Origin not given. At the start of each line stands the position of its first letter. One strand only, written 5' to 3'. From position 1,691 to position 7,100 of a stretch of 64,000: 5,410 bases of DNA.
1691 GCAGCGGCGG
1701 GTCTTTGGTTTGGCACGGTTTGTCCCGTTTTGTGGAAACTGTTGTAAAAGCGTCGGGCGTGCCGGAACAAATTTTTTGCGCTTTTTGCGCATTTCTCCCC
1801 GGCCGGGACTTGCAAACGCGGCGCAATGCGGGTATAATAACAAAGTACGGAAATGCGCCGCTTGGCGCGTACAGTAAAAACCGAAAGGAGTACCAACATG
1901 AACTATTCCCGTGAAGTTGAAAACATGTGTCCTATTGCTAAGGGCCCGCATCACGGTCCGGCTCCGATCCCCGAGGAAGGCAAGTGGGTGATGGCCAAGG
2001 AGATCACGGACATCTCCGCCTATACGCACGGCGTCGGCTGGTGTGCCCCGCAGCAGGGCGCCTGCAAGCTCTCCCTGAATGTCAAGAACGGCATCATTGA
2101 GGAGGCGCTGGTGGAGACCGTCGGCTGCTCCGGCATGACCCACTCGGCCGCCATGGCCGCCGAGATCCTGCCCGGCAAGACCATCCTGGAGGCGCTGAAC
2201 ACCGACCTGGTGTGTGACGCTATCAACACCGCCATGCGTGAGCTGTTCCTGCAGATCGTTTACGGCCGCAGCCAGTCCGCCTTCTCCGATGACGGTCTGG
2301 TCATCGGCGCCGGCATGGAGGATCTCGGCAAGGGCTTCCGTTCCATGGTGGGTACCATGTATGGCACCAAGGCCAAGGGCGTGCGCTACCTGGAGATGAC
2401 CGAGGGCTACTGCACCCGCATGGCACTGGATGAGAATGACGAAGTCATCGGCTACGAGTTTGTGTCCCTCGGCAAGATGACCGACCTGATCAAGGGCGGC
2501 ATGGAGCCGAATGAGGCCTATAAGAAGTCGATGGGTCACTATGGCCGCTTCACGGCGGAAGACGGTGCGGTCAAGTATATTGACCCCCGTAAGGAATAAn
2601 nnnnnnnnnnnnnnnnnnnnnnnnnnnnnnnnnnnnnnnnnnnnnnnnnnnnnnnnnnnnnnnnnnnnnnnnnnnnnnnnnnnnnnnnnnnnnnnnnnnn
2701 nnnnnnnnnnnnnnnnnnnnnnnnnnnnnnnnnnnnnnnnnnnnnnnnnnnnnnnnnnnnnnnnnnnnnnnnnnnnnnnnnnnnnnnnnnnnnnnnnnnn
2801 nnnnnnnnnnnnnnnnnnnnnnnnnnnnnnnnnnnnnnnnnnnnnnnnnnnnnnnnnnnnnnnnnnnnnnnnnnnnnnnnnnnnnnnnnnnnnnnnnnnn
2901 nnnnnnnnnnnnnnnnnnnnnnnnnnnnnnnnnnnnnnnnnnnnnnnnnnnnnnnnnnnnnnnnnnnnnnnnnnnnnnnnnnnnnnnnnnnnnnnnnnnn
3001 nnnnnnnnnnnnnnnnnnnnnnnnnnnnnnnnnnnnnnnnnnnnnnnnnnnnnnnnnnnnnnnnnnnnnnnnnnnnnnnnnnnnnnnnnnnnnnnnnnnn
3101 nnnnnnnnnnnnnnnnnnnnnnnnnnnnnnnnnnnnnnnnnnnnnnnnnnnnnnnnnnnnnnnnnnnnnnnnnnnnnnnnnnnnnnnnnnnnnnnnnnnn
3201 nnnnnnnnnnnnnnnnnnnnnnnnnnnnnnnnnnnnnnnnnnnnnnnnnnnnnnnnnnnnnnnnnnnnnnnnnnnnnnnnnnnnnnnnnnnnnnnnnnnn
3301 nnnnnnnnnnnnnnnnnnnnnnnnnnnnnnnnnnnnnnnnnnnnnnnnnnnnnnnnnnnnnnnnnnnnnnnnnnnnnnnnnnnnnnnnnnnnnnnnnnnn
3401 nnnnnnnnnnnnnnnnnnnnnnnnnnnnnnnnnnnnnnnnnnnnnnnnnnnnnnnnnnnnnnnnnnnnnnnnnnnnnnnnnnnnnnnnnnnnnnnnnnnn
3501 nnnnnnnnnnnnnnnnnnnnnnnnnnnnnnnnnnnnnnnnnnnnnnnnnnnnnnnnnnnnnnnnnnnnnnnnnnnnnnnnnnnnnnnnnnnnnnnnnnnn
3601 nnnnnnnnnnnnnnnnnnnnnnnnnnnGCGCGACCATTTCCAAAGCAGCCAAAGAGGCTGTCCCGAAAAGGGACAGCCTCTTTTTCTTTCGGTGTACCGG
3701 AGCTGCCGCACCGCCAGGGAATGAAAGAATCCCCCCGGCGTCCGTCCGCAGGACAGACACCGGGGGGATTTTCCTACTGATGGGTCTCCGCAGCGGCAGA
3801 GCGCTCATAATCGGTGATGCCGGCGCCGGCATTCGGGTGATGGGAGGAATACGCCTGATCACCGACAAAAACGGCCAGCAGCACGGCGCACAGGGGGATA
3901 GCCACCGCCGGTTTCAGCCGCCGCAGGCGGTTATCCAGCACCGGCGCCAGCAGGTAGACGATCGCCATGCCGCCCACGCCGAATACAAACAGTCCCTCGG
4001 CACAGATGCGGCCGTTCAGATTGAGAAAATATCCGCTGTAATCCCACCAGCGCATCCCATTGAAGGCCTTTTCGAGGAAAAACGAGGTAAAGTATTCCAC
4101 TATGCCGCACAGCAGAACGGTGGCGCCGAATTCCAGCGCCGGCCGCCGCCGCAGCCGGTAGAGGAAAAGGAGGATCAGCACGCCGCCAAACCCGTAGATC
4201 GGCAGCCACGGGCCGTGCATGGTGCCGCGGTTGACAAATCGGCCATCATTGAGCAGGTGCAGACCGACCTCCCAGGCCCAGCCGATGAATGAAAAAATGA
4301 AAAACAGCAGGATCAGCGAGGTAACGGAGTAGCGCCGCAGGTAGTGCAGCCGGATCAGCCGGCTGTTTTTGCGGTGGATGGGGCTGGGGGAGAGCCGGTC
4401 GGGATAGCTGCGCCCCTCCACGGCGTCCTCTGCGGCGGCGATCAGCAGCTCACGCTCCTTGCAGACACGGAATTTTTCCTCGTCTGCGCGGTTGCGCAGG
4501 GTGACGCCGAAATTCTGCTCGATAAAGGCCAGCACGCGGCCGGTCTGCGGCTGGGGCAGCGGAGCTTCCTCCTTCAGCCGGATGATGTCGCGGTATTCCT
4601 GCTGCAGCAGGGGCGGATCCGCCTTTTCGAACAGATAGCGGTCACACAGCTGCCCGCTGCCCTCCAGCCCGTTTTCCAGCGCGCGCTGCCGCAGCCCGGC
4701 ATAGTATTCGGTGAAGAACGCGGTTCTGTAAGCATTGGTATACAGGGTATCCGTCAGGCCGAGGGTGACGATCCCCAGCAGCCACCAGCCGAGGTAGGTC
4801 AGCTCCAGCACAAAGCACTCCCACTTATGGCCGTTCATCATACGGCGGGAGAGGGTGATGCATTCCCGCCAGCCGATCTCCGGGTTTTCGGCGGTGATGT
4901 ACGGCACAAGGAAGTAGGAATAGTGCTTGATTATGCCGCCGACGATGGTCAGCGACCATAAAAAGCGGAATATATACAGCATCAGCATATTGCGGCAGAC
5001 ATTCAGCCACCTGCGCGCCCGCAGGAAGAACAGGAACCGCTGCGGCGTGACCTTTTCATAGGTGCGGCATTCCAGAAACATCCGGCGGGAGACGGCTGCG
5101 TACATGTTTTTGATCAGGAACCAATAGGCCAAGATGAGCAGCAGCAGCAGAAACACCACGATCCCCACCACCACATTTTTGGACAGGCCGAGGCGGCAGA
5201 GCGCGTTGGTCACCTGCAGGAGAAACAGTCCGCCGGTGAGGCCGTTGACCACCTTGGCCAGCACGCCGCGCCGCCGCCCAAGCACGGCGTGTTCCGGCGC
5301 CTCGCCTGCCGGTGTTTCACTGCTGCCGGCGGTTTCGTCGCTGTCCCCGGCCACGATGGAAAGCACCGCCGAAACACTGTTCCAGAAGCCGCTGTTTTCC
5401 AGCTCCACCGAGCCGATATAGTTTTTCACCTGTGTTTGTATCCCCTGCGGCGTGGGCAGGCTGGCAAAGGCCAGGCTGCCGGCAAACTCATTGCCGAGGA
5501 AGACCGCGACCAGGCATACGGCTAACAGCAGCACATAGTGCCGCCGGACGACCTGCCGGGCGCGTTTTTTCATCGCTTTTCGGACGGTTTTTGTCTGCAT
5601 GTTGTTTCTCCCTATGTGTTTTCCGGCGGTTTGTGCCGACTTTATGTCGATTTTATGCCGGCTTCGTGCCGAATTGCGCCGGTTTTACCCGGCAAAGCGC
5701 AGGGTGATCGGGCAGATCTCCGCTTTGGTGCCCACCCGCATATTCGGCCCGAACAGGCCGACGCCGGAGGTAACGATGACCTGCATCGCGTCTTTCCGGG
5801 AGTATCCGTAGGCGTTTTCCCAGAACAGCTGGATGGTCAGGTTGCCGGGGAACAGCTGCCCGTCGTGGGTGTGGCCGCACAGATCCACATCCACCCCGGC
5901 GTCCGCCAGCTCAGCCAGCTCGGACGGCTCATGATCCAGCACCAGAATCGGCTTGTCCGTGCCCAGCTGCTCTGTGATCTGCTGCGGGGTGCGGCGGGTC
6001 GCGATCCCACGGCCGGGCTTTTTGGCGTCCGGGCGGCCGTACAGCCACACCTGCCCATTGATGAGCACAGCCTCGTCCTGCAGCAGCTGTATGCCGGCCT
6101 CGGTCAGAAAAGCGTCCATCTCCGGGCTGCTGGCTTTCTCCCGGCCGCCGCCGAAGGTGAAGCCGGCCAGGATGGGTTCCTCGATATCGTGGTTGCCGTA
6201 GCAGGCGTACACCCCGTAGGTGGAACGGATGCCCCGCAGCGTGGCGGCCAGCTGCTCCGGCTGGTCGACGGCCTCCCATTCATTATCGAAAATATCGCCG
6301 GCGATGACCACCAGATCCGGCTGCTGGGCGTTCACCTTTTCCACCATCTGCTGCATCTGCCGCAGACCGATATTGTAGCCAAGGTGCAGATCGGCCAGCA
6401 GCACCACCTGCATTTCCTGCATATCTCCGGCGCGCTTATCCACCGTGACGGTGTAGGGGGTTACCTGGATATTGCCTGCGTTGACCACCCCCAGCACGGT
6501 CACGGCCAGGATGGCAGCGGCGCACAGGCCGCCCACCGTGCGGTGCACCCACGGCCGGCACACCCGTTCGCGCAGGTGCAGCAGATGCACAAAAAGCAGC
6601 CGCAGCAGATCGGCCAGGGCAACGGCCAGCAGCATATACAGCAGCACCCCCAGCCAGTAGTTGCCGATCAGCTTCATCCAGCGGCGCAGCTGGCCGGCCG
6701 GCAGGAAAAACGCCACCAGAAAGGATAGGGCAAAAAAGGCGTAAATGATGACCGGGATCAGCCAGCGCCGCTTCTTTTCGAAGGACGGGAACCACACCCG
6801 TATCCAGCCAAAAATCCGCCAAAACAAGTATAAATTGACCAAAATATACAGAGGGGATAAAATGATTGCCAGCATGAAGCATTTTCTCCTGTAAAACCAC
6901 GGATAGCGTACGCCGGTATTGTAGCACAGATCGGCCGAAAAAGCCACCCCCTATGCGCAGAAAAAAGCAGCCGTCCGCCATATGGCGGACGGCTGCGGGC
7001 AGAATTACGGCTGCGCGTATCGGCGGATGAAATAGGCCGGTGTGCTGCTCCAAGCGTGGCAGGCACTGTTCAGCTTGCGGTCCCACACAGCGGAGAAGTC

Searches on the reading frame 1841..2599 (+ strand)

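Call 64: search_protein_families(library=pfam, proteins=[window:1841-2599:+], max_evalue=0.001)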
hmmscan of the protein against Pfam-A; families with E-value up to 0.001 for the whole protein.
window:1841-2599:+ (252 aa): 1 family
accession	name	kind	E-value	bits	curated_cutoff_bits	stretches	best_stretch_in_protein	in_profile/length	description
PF01592.21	NifU_N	-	0.00024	21.7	22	1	76-132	39-95/127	NifU-like N terminal domain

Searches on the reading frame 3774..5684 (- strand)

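Call 64: search_protein_families(library=pfam, proteins=[window:3774-5684:-], max_evalue=0.001)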
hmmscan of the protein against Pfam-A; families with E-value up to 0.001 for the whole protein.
window:3774-5684:- (636 aa): 2 families
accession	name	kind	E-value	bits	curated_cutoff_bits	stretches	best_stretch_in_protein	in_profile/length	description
PF06541.16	ABC_trans_CmpB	-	7e-45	153.3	25.9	1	459-613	1-150/151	Putative ABC-transporter type IV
PF06161.16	DUF975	-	4.5e-20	73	34.8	1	168-334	92-242/243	Protein of unknown function (DUF975)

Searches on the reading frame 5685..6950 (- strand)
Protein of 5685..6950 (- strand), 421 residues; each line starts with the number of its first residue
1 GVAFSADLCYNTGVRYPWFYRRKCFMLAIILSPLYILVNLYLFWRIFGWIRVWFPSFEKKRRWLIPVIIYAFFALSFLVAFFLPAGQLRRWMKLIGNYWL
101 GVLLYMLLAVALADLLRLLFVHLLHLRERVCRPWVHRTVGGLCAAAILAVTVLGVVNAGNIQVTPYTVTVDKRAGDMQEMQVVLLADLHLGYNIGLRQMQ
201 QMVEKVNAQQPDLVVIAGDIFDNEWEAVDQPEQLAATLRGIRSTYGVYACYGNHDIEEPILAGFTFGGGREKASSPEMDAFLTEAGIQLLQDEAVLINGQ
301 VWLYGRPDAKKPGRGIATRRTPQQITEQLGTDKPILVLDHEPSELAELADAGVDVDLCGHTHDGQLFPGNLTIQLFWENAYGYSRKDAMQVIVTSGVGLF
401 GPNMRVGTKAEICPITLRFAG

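Call 64: search_protein_families(library=pfam, proteins=[window:5685-6950:-], max_evalue=0.001)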
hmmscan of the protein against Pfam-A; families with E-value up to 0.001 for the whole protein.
window:5685-6950:- (421 aa): 2 families
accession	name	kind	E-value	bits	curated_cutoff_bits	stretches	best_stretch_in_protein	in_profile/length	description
PF00149.33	Metallophos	-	1.4e-12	48.9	21.5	1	180-363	1-190/191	Calcineurin-like phosphoesterase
PF12850.12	Metallophos_2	-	2.2e-09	37.9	27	1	180-363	1-118/154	Calcineurin-like phosphoesterase superfamily domain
